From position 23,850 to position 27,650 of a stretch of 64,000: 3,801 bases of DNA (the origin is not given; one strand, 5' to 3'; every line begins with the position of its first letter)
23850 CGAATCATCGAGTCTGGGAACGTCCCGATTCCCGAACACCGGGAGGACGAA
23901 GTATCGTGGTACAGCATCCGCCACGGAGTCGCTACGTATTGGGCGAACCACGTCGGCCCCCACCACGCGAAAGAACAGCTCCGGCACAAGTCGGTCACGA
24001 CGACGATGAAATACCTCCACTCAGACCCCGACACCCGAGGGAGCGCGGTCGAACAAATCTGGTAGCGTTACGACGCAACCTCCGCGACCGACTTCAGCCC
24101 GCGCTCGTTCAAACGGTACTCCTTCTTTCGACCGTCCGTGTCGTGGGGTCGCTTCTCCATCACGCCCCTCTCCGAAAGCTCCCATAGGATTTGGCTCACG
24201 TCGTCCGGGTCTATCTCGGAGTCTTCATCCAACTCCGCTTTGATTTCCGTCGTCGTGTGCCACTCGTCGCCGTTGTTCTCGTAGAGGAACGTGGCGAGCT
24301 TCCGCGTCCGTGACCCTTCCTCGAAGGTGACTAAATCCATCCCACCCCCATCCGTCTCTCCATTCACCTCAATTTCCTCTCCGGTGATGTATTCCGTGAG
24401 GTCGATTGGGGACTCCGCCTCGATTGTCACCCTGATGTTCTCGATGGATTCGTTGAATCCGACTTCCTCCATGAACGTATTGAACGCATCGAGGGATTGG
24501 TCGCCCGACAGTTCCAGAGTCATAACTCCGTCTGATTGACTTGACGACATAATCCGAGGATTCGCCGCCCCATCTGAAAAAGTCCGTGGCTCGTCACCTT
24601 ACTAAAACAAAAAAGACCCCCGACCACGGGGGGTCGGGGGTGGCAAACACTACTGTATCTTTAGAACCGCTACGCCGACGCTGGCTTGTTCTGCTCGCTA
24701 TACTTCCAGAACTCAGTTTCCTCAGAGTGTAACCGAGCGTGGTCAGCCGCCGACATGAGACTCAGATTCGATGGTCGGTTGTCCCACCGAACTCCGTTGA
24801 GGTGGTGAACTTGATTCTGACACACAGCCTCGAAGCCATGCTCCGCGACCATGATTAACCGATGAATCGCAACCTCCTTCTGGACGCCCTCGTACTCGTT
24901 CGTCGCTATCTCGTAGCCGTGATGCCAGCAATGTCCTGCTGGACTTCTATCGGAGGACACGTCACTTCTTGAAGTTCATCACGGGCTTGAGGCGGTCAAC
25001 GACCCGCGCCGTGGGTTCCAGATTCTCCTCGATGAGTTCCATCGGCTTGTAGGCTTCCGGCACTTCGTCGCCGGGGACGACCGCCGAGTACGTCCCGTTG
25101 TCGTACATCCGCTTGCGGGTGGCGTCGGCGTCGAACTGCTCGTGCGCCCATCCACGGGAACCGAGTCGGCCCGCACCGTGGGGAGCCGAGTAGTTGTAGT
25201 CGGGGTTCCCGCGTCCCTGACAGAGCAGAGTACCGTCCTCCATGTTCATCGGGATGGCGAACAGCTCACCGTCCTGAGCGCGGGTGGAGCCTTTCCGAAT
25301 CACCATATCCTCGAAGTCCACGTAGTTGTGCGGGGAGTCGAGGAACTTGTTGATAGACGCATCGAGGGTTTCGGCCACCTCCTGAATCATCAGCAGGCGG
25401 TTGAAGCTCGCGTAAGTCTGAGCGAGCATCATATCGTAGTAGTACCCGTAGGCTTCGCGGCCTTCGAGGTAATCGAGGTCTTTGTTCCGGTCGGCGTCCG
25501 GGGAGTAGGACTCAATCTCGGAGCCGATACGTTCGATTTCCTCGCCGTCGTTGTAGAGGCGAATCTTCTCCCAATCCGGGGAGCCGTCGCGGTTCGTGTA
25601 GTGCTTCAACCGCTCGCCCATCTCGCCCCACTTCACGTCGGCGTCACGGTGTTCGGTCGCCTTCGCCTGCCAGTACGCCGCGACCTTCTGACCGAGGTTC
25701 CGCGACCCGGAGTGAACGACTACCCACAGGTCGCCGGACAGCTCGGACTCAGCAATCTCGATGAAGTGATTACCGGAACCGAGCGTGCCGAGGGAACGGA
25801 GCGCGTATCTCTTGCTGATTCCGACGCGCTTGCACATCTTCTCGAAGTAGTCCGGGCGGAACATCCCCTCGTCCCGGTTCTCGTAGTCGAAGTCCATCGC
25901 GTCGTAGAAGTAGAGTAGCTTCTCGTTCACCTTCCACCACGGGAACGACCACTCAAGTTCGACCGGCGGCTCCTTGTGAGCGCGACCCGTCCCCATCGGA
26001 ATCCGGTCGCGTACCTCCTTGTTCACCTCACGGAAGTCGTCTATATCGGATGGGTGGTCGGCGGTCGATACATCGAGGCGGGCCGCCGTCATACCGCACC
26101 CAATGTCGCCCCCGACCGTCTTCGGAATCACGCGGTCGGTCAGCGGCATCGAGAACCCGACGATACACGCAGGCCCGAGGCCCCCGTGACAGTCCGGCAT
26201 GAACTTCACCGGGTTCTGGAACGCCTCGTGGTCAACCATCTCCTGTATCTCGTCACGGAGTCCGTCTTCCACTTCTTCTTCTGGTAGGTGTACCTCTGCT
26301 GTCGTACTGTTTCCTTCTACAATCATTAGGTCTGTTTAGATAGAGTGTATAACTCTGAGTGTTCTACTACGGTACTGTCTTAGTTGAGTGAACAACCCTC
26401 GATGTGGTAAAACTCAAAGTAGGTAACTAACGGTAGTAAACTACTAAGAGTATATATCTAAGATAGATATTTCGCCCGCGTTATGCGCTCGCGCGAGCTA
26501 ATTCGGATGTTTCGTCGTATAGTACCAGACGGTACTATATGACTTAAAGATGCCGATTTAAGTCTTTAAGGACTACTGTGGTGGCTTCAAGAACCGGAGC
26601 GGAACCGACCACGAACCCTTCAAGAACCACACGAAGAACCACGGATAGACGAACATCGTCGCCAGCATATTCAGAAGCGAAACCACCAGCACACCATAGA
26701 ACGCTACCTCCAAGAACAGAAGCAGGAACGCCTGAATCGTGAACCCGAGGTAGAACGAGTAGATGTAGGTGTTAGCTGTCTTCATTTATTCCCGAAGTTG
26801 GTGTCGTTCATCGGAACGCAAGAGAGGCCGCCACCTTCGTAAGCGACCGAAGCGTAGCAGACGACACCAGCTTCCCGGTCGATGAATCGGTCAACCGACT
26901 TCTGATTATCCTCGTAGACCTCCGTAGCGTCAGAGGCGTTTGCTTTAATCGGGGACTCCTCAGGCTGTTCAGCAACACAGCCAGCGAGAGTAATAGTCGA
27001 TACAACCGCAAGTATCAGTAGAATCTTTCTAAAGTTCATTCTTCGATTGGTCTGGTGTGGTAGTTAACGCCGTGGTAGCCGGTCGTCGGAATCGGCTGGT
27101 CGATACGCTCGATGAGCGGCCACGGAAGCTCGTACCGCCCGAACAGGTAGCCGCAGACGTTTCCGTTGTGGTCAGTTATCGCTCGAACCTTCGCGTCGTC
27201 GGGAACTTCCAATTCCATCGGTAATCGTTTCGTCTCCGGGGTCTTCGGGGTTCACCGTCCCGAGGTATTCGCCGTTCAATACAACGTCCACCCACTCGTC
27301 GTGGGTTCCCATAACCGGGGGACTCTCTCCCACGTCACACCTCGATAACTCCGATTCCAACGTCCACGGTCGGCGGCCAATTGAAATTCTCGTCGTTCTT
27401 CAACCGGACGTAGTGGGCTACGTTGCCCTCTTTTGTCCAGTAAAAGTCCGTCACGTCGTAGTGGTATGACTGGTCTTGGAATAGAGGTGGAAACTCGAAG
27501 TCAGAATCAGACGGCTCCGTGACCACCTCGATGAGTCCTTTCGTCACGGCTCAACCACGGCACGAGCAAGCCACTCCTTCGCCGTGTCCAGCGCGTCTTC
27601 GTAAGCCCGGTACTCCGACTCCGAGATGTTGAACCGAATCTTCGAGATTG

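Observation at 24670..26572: Virus-encoded RtcB RNA ligase with an adjacent HNH nuclease and a long structured leader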

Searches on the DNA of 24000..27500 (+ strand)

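Call 7: search_dna_similar(query=window:24000-27500:+, collection=phages, mode=near)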
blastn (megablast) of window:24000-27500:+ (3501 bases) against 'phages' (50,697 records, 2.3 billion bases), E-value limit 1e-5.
Records with a match: 41; places in all: 41; records where one place covers at least 80% of the query: 18.
Best place of each record, by identity: >=99% 2; 90-95% 2; 80-90% 37.
By first word of the organism name: Halorubrum 29; Haloarcula 9; Halophage 2; Hardygib1 1.
By host as written in the record: Halorubrum sp. 16; Halorubrum coriense 5; Haloarcula californiae 5; Haloarcula japonica 4; Halorubrum sodomense 3; Halorubrum sp. B2-2 2; - 2; Halorubrum sp. s5a-3 2; and 2 more.
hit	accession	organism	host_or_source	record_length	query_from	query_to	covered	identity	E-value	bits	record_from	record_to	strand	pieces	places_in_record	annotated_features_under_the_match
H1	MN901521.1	Halorubrum virus Serpecor1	Halorubrum coriense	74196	1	3501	100%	100.0%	0e+0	6466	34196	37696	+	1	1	RNA-splicing ligase RtcB | winged-helix domain protein | HNH endonuclease | hypothetical protein (x4) | site-specific integrase Int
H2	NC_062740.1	Halorubrum virus Serpecor1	Halorubrum coriense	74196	1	3501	100%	100.0%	0e+0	6466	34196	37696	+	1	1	tRNA splicing ligase | winged-helix domain protein | HNH endonuclease | hypothetical protein (x4) | site-specific integrase Int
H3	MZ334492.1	Halorubrum phage HRTV-14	Halorubrum sp.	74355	1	3501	89%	89.5%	0e+0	3941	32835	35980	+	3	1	RNA-splicing ligase RtcB | winged HTH | HNH endonuclease | hypothetical protein (x3) | integrase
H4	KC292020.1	Halorubrum tailed phage 8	Halorubrum sp. B2-2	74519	1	3501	89%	89.5%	0e+0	3941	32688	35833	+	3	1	44: RtcB | 42: hypothetical protein | 43: HNH protein | 45: hypothetical protein | 46: hypothetical protein | and 2 other names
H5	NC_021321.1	Halorubrum tailed phage 8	Halorubrum sp. B2-2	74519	1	3501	89%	89.5%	0e+0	3941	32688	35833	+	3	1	44: tRNA splicing ligase | 42: hypothetical protein | 43: HNH endonuclease | 45: hypothetical protein | 46: hypothetical protein | and 2 other names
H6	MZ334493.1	Halorubrum phage HRTV-17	Halorubrum sp.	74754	1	3501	89%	89.0%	0e+0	3852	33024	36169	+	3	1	RNA-splicing ligase RtcB | winged HTH | HNH endonuclease | hypothetical protein (x3) | integrase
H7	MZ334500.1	Halorubrum virus HRTV-26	Halorubrum sp.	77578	1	3206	83%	86.6%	0e+0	3172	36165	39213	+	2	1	RNA-splicing ligase RtcB | winged HTH | hypothetical protein (x5) | integrase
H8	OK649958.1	Hardygib1 virus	Haloferax gibbonsii Ma2.38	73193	1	3206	83%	86.5%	0e+0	3161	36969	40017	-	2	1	RNA-splicing ligase RtcB | winged-helix domain protein | hypothetical protein (x4) | CxxC motif protein | site-specific integrase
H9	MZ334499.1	Halorubrum virus HRTV-22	Halorubrum sp.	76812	1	3206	83%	86.4%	0e+0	3139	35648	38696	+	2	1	RNA-splicing ligase RtcB | winged HTH | hypothetical protein (x5) | integrase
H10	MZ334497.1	Halorubrum virus HRTV-18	Halorubrum sp.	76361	1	3206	83%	86.4%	0e+0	3133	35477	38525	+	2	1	RNA-splicing ligase RtcB | winged HTH | hypothetical protein (x5) | integrase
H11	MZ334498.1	Halorubrum virus HRTV-20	Halorubrum sp.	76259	1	3206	83%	86.4%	0e+0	3133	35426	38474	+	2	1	RNA-splicing ligase RtcB | winged HTH | hypothetical protein (x5) | integrase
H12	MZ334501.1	Halorubrum sodomense tailed virus 4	Halorubrum sodomense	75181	1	3206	83%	86.4%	0e+0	3133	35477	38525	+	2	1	RNA-splicing ligase RtcB | winged HTH | hypothetical protein (x5) | integrase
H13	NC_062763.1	Halorubrum sodomense tailed virus 4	Halorubrum sodomense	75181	1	3206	83%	86.4%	0e+0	3133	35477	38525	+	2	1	tRNA splicing ligase | winged HTH | hypothetical protein (x5) | integrase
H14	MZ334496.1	Halorubrum tailed virus 10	Halorubrum sp.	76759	1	3206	83%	86.4%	0e+0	3133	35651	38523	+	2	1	RNA-splicing ligase RtcB | winged HTH | hypothetical protein (x4) | integrase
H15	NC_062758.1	Halorubrum tailed virus 10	Halorubrum sp.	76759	1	3206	83%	86.4%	0e+0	3133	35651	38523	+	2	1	tRNA splicing ligase | winged HTH | hypothetical protein (x4) | integrase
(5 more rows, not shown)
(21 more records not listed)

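Call 24: search_dna_similar(query=window:26250-26800:+, collection=phages, mode=distant, max_rows=60)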
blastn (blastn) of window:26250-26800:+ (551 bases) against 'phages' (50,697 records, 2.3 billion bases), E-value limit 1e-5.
Records with a match: 41; places in all: 41; records where one place covers at least 80% of the query: 41.
Best place of each record, by identity: >=99% 2; 90-95% 32; 80-90% 7.
By first word of the organism name: Halorubrum 29; Haloarcula 9; Halophage 2; Hardygib1 1.
By host as written in the record: Halorubrum sp. 16; Halorubrum coriense 5; Haloarcula californiae 5; Haloarcula japonica 4; Halorubrum sodomense 3; Halorubrum sp. s5a-3 2; - 2; Halorubrum sp. B2-2 2; and 2 more.
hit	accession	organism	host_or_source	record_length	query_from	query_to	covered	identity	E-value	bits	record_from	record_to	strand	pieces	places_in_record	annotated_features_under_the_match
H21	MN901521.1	Halorubrum virus Serpecor1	Halorubrum coriense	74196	1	551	100%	100.0%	0e+0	994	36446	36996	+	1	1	hypothetical protein (x2) | RNA-splicing ligase RtcB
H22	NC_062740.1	Halorubrum virus Serpecor1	Halorubrum coriense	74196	1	551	100%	100.0%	0e+0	994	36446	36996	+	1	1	hypothetical protein (x2) | tRNA splicing ligase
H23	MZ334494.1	Halorubrum virus HRTV-19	Halorubrum sp.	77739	1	536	97%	94.1%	0e+0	820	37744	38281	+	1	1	hypothetical protein (x2) | RNA-splicing ligase RtcB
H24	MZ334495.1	Halorubrum virus HRTV-23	Halorubrum sp.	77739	1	536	97%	94.1%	0e+0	820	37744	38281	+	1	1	hypothetical protein (x2) | RNA-splicing ligase RtcB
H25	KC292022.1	Halorubrum tailed phage 5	Halorubrum sp. s5a-3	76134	1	550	100%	91.3%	0e+0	771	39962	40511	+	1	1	48: hypothetical protein | 47: RtcB | 49: hypothetical protein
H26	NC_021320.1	Halorubrum tailed phage 5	Halorubrum sp. s5a-3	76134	1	550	100%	91.3%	0e+0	771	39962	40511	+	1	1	48: hypothetical protein | 47: tRNA splicing ligase | 49: hypothetical protein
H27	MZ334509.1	Haloarcula virus HJTV-1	Haloarcula japonica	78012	8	550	99%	92.3%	0e+0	787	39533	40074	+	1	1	hypothetical protein (x2) | RNA-splicing ligase RtcB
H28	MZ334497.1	Halorubrum virus HRTV-18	Halorubrum sp.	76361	1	550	100%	90.9%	0e+0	760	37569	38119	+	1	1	hypothetical protein (x2) | RNA-splicing ligase RtcB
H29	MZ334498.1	Halorubrum virus HRTV-20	Halorubrum sp.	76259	1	550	100%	90.9%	0e+0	760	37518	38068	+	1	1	hypothetical protein (x2) | RNA-splicing ligase RtcB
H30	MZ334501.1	Halorubrum sodomense tailed virus 4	Halorubrum sodomense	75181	1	550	100%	90.9%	0e+0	760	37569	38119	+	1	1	hypothetical protein (x2) | RNA-splicing ligase RtcB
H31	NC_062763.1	Halorubrum sodomense tailed virus 4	Halorubrum sodomense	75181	1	550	100%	90.9%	0e+0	760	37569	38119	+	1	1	hypothetical protein (x2) | tRNA splicing ligase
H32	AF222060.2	Halorubrum phage HF2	Halorubrum coriense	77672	8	551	99%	91.9%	0e+0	780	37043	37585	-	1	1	hypothetical protein (x2) | RNA-splicing ligase RtcB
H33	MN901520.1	Halorubrum virus Hardycor2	Halorubrum coriense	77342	8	551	99%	91.9%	0e+0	780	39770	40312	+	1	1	hypothetical protein (x2) | RNA-splicing ligase RtcB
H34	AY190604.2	Halophage HF1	-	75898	8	551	99%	91.9%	0e+0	780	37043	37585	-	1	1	hypothetical protein (x2) | RNA-splicing ligase RtcB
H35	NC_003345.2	Halorubrum phage HF2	Halorubrum coriense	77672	8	551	99%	91.9%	0e+0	780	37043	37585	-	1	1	hypothetical protein (x2) | tRNA splicing ligase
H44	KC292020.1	Halorubrum tailed phage 8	Halorubrum sp. B2-2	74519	8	536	96%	94.2%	0e+0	813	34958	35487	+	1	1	45: hypothetical protein | 44: RtcB | 46: hypothetical protein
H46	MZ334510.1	Halorubrum phage HRTV-13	Halorubrum sp.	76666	1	536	97%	91.1%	0e+0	746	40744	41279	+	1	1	hypothetical protein (x2) | RNA-splicing ligase RtcB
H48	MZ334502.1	Haloarcula phage HCTV-7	Haloarcula californiae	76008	1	536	97%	90.9%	0e+0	741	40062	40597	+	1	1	hypothetical protein (x2) | RNA-splicing ligase RtcB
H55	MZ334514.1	Halorubrum virus HSTV-3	Halorubrum sodomense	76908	1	536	97%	88.1%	0e+0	673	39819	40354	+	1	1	hypothetical protein (x2) | RNA-splicing ligase RtcB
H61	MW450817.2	Halorubrum virus VOLN27B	Halorubrum sp. LN27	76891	8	536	96%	89.1%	0e+0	690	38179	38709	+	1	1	hypothetical protein (x2) | RNA-splicing ligase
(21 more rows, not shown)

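Call 25: get_annotated_region(hit=H32, flank=3000)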
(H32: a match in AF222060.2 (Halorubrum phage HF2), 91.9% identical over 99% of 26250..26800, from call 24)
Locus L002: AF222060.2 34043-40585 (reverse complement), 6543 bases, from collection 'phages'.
description: Halorubrum phage HF2, complete genome.
organism: Halorubrum phage HF2 (NCBI taxid 33771)
taxonomy: Viruses; Duplodnaviria; Heunggongvirae; Uroviricota; Caudoviricetes; Thumleimavirales; Hafunaviridae; Haloferacalesvirus; Haloferacalesvirus HF2
host: Halorubrum coriense; source: -; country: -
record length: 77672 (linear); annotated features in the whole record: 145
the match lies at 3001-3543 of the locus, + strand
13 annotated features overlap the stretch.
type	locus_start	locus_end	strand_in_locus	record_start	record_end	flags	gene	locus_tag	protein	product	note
CDS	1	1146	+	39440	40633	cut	-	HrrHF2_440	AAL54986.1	site-specific integrase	-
CDS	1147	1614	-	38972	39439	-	-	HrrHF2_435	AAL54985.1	winged-helix domain protein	-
CDS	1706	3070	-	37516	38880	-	-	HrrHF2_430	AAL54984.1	RNA-splicing ligase RtcB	-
CDS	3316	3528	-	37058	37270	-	-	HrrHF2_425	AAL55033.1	hypothetical protein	two predicted transmembrane domains (Phobius)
CDS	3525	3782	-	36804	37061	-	-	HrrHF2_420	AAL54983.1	hypothetical protein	predicted signal sequence (Phobius)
CDS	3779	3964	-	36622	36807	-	-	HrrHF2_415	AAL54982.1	hypothetical protein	-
CDS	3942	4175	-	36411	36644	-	-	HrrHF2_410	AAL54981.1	hypothetical protein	-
CDS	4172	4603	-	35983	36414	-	-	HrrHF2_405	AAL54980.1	hypothetical protein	-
CDS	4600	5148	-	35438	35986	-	-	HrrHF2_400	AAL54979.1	dCTP deaminase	-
CDS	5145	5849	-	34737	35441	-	-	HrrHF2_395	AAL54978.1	FAD-dependent thymidylate synthase ThyX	-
CDS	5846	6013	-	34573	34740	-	-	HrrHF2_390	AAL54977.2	hypothetical protein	-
repeat_region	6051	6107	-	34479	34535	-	-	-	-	-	intergenic repeat IR4, one of a number of AT-rich intergenic repeats that contain promoter motifs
CDS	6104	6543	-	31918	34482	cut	-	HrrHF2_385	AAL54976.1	DNA polymerase elongation subunit family B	PolB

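Call 26: get_annotated_region(hit=H44, flank=3000)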
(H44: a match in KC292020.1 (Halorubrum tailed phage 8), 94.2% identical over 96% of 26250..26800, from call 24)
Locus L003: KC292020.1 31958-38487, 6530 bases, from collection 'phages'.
description: Halorubrum tailed phage 8, complete genome.
organism: Halorubrum tailed phage 8 (NCBI taxid 2847109)
taxonomy: Viruses; Duplodnaviria; Heunggongvirae; Uroviricota; Caudoviricetes; Thumleimavirales; Hafunaviridae; Haloferacalesvirus; Haloferacalesvirus HRTV8
host: Halorubrum sp. B2-2; source: -; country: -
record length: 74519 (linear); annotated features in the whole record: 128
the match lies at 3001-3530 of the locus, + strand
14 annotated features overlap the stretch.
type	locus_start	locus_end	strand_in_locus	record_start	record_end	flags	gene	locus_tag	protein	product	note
CDS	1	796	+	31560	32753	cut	41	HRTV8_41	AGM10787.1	integrase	Integrase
CDS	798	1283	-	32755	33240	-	42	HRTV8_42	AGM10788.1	hypothetical protein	-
CDS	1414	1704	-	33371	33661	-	43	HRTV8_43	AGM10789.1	HNH protein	HNH endonuclease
CDS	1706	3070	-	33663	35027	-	44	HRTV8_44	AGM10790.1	RtcB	-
CDS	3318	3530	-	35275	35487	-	45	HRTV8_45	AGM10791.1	hypothetical protein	-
CDS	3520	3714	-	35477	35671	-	46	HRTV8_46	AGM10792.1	hypothetical protein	-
CDS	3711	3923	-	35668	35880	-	47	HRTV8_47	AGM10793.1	hypothetical protein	-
CDS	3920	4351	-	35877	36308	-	48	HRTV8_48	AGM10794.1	hypothetical protein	-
CDS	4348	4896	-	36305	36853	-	49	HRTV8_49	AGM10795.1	trimeric dUTPase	Trimeric dUTPase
CDS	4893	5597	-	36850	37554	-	50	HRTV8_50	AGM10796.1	thymidylate synthase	Thymidylate synthase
CDS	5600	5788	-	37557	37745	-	51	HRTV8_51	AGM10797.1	hypothetical protein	-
CDS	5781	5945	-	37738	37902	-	52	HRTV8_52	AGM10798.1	hypothetical protein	-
CDS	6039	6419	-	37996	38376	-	53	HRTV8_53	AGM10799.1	hypothetical protein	-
CDS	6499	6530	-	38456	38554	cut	54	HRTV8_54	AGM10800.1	hypothetical protein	-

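Call 27: get_annotated_region(hit=H25, flank=3000)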
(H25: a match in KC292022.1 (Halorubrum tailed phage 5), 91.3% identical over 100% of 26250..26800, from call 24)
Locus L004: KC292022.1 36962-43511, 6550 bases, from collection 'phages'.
description: Halorubrum tailed phage 5, complete genome.
organism: Halorubrum tailed phage 5 (NCBI taxid 2847107)
taxonomy: Viruses; Duplodnaviria; Heunggongvirae; Uroviricota; Caudoviricetes; Thumleimavirales; Hafunaviridae; Haloferacalesvirus; Haloferacalesvirus HRTV5
host: Halorubrum sp. s5a-3; source: -; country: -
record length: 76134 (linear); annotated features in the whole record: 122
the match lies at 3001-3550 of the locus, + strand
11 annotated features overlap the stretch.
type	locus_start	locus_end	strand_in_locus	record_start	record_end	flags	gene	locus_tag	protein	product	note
CDS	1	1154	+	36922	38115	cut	45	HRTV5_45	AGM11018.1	integrase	Integrase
CDS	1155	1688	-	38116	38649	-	46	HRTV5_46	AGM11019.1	hypothetical protein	-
CDS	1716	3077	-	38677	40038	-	47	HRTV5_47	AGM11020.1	RtcB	-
CDS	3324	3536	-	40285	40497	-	48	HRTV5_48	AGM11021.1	hypothetical protein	-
CDS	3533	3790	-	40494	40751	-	49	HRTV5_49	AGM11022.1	hypothetical protein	-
CDS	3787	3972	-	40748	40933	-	50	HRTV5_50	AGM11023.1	hypothetical protein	-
CDS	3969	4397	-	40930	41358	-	51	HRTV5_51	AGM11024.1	hypothetical protein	-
CDS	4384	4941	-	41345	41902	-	52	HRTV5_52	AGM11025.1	trimeric dUTPase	Trimeric dUTPase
CDS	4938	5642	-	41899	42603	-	53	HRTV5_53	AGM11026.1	thymidylate synthase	Thymidylate synthase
CDS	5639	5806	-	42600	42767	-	54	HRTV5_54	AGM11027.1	hypothetical protein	-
CDS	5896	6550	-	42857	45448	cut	55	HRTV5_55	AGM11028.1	DNA polymerase elongation subunit (family B)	DNA polymerase, elongation subunit (family B)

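Call 28: get_annotated_region(hit=H55, flank=3000)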
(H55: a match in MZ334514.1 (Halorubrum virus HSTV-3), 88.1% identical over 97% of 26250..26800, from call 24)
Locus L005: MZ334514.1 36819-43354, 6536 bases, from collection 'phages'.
description: Halorubrum virus HSTV-3 isolate HSTV-3/39, complete genome.
organism: Halorubrum virus HSTV-3 (NCBI taxid 2878012)
taxonomy: Viruses; Duplodnaviria; Heunggongvirae; Uroviricota; Caudoviricetes; Thumleimavirales; Hafunaviridae; Haloferacalesvirus
host: Halorubrum sodomense; source: solar saltern; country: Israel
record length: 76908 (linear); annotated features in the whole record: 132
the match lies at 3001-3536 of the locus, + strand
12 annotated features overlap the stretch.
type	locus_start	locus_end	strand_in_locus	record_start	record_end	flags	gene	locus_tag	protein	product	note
CDS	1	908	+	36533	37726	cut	-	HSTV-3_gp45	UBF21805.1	integrase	-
CDS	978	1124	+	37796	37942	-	-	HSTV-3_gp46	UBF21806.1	hypothetical protein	-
CDS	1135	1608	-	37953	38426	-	-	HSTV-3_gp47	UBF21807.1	winged HTH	-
CDS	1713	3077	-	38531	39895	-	-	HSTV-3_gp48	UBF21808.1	RNA-splicing ligase RtcB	-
CDS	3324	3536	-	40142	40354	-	-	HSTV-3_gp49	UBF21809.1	hypothetical protein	-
CDS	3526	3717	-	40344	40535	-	-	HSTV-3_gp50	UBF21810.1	hypothetical protein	-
CDS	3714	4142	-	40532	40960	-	-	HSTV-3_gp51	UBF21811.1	hypothetical protein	-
CDS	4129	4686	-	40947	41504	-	-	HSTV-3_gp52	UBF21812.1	dCTP deaminase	-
CDS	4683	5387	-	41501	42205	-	-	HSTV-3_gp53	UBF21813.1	thymidylate synthase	-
CDS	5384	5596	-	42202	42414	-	-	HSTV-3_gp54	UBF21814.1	hypothetical protein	-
CDS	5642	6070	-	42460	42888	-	-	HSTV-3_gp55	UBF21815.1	HNH endonuclease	-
CDS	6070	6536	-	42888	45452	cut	-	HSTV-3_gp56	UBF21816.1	DNA polymerase elongation subunit family B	-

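Call 29: get_annotated_region(hit=H23, flank=3000)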
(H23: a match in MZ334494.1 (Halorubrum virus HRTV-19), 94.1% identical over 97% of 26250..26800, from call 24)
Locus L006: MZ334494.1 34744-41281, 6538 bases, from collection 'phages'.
description: Halorubrum virus HRTV-19 isolate HRTV-19/8, complete genome.
organism: Halorubrum virus HRTV-19 (NCBI taxid 2877999)
taxonomy: Viruses; Duplodnaviria; Heunggongvirae; Uroviricota; Caudoviricetes; Thumleimavirales; Hafunaviridae; Haloferacalesvirus
host: Halorubrum sp.; source: solar saltern; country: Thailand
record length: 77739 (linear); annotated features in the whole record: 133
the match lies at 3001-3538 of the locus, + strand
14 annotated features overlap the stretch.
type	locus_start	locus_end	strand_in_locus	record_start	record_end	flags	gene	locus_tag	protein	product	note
CDS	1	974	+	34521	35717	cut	-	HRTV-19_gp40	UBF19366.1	integrase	-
CDS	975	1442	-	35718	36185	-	-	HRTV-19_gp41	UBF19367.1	winged HTH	-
CDS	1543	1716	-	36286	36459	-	-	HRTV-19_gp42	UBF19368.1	hypothetical protein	-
CDS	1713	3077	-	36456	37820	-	-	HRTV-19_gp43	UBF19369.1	RNA-splicing ligase RtcB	-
CDS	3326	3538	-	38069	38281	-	-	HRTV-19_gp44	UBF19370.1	hypothetical protein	-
CDS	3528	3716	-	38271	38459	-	-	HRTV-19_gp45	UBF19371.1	hypothetical protein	-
CDS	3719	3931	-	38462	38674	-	-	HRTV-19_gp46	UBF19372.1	hypothetical protein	-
CDS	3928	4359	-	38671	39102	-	-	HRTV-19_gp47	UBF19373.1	hypothetical protein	-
CDS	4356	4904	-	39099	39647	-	-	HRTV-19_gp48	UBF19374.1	dCTP deaminase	-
CDS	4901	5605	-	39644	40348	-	-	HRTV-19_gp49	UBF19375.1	thymidylate synthase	-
CDS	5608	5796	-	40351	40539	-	-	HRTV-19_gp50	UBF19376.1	hypothetical protein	-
CDS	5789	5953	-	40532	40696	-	-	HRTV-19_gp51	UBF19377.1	hypothetical protein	-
CDS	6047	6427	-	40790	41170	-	-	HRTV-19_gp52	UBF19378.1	hypothetical protein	-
CDS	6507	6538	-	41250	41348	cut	-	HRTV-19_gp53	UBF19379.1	hypothetical protein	-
